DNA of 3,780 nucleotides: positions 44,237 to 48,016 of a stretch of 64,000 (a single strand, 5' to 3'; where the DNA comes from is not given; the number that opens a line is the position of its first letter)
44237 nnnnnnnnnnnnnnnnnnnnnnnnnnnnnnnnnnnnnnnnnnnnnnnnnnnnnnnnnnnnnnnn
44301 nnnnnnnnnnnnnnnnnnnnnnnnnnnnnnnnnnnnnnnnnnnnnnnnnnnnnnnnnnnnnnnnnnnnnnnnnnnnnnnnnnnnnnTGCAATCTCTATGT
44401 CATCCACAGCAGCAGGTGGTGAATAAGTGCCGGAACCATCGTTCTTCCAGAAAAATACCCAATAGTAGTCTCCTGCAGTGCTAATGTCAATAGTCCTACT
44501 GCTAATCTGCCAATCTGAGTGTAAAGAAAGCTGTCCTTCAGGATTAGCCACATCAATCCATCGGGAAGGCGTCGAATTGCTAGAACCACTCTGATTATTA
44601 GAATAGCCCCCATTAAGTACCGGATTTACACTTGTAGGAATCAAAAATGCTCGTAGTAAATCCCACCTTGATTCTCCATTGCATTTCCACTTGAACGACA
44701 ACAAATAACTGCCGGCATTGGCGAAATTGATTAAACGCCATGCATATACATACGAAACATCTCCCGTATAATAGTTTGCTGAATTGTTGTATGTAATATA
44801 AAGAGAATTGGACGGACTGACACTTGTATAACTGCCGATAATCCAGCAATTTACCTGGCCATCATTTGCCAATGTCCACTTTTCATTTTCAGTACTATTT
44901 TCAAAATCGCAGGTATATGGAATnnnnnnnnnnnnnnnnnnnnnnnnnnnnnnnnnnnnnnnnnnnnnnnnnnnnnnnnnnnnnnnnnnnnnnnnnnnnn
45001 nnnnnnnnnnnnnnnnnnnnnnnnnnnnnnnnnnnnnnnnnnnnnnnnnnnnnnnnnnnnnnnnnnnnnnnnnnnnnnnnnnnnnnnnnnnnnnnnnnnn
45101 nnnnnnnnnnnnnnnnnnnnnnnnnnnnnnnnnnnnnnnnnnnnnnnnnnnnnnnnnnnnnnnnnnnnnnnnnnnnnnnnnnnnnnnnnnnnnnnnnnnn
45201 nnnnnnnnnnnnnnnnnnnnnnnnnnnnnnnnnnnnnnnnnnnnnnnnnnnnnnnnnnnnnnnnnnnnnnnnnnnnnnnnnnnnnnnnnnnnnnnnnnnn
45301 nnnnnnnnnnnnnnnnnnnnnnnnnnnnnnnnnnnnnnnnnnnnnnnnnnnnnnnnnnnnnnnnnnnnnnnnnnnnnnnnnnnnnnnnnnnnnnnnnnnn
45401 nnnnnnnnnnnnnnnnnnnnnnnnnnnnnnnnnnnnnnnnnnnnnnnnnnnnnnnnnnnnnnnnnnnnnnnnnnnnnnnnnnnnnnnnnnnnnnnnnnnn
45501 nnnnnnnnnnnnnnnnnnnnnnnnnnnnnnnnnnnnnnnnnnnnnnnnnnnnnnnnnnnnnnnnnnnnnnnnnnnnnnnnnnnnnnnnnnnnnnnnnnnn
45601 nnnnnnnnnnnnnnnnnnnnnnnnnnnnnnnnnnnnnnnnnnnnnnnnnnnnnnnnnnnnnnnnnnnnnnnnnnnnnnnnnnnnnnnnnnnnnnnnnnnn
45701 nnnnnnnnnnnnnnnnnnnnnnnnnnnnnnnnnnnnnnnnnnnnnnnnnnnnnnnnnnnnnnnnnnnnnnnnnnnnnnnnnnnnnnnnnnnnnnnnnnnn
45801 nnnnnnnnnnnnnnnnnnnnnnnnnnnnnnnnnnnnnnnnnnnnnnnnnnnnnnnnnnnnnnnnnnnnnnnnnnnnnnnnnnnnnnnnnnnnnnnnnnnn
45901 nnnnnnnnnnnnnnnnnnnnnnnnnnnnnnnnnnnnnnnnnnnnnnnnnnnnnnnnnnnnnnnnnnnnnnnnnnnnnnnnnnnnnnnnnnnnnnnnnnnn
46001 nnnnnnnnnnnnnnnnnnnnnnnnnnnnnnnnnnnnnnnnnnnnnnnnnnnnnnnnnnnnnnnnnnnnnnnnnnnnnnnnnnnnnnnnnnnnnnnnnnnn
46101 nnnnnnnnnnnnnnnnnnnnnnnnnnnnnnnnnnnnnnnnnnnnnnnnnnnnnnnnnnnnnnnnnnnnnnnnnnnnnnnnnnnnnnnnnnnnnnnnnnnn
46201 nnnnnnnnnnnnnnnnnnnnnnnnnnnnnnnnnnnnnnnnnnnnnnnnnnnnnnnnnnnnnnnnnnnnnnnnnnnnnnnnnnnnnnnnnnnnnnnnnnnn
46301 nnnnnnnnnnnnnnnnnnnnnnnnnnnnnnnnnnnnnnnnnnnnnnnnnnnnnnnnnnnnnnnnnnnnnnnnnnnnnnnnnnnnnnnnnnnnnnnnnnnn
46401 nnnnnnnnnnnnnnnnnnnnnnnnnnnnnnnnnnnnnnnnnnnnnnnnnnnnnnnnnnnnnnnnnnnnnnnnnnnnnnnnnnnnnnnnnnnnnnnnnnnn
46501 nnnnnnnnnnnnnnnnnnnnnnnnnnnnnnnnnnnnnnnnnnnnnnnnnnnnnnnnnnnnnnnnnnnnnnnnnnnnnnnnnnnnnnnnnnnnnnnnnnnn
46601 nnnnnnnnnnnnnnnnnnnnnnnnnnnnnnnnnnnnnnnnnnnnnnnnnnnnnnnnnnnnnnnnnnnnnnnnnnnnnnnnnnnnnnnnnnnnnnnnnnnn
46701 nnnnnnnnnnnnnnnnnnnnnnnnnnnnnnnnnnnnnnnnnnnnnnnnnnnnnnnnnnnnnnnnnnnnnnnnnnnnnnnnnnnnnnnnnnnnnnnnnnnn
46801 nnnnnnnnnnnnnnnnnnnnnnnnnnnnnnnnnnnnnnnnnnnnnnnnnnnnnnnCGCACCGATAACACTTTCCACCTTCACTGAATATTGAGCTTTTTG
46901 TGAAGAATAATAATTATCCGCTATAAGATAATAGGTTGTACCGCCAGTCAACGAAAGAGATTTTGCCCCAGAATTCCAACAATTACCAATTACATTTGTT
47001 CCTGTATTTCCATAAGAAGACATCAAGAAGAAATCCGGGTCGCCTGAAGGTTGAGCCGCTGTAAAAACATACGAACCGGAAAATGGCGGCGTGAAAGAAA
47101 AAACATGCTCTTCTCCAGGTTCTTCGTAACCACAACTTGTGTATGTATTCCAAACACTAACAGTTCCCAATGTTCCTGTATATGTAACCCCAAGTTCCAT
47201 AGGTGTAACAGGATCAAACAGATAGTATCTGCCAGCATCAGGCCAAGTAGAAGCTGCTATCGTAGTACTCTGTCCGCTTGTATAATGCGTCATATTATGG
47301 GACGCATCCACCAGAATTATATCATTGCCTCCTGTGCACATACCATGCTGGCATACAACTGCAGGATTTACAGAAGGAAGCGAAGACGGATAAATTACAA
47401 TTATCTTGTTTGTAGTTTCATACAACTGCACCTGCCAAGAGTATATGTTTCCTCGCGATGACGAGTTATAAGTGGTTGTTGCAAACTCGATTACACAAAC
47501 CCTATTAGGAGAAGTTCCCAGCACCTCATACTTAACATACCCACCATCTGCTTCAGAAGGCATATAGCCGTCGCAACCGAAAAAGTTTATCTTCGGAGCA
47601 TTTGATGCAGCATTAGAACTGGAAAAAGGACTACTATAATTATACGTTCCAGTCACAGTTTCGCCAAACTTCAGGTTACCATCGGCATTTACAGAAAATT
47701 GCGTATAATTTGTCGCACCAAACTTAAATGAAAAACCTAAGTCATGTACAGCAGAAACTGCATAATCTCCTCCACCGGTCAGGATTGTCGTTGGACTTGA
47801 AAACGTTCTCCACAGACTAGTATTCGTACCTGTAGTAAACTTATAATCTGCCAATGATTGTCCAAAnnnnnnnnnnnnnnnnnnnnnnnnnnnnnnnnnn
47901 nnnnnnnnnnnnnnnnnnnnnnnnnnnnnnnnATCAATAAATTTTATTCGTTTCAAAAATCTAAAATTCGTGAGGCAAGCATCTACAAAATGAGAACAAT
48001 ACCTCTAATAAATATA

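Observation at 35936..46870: Giant gene 2 is built from nine jelly-roll + FN3 supermodules with a conserved junction grammar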

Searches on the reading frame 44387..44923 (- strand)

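Call 10: search_protein_families(library=pfam, proteins=[window:44387-44923:-], max_evalue=1)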
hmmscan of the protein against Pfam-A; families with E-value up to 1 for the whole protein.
window:44387-44923:- (179 aa): 1 family
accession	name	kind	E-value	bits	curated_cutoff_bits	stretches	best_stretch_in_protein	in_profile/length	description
PF16369.11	GH43_C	-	0.11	13.4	23.4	1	10-58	29-74/100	C-terminal lipocalin-like domain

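Call 11: search_protein_families(library=ncbifam, proteins=[window:44387-44923:-], max_evalue=1)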
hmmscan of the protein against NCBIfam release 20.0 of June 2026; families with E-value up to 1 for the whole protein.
window:44387-44923:- (179 aa): 0 families

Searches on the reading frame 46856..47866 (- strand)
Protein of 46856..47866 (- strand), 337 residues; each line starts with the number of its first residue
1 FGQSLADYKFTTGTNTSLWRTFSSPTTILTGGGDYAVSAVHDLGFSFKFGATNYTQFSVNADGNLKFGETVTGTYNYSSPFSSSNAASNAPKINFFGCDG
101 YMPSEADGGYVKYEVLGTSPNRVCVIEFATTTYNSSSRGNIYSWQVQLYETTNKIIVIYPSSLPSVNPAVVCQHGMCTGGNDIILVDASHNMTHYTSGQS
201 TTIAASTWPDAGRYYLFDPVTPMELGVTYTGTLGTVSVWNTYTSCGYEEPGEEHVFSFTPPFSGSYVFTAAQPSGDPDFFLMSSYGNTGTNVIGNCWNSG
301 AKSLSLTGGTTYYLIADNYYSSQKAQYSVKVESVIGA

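Call 60: search_solved_structures(query=window:46856-47866:-, max_evalue=1)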
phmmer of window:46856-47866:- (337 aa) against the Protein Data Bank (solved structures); distinct sequences matched with E-value up to 1: 0.
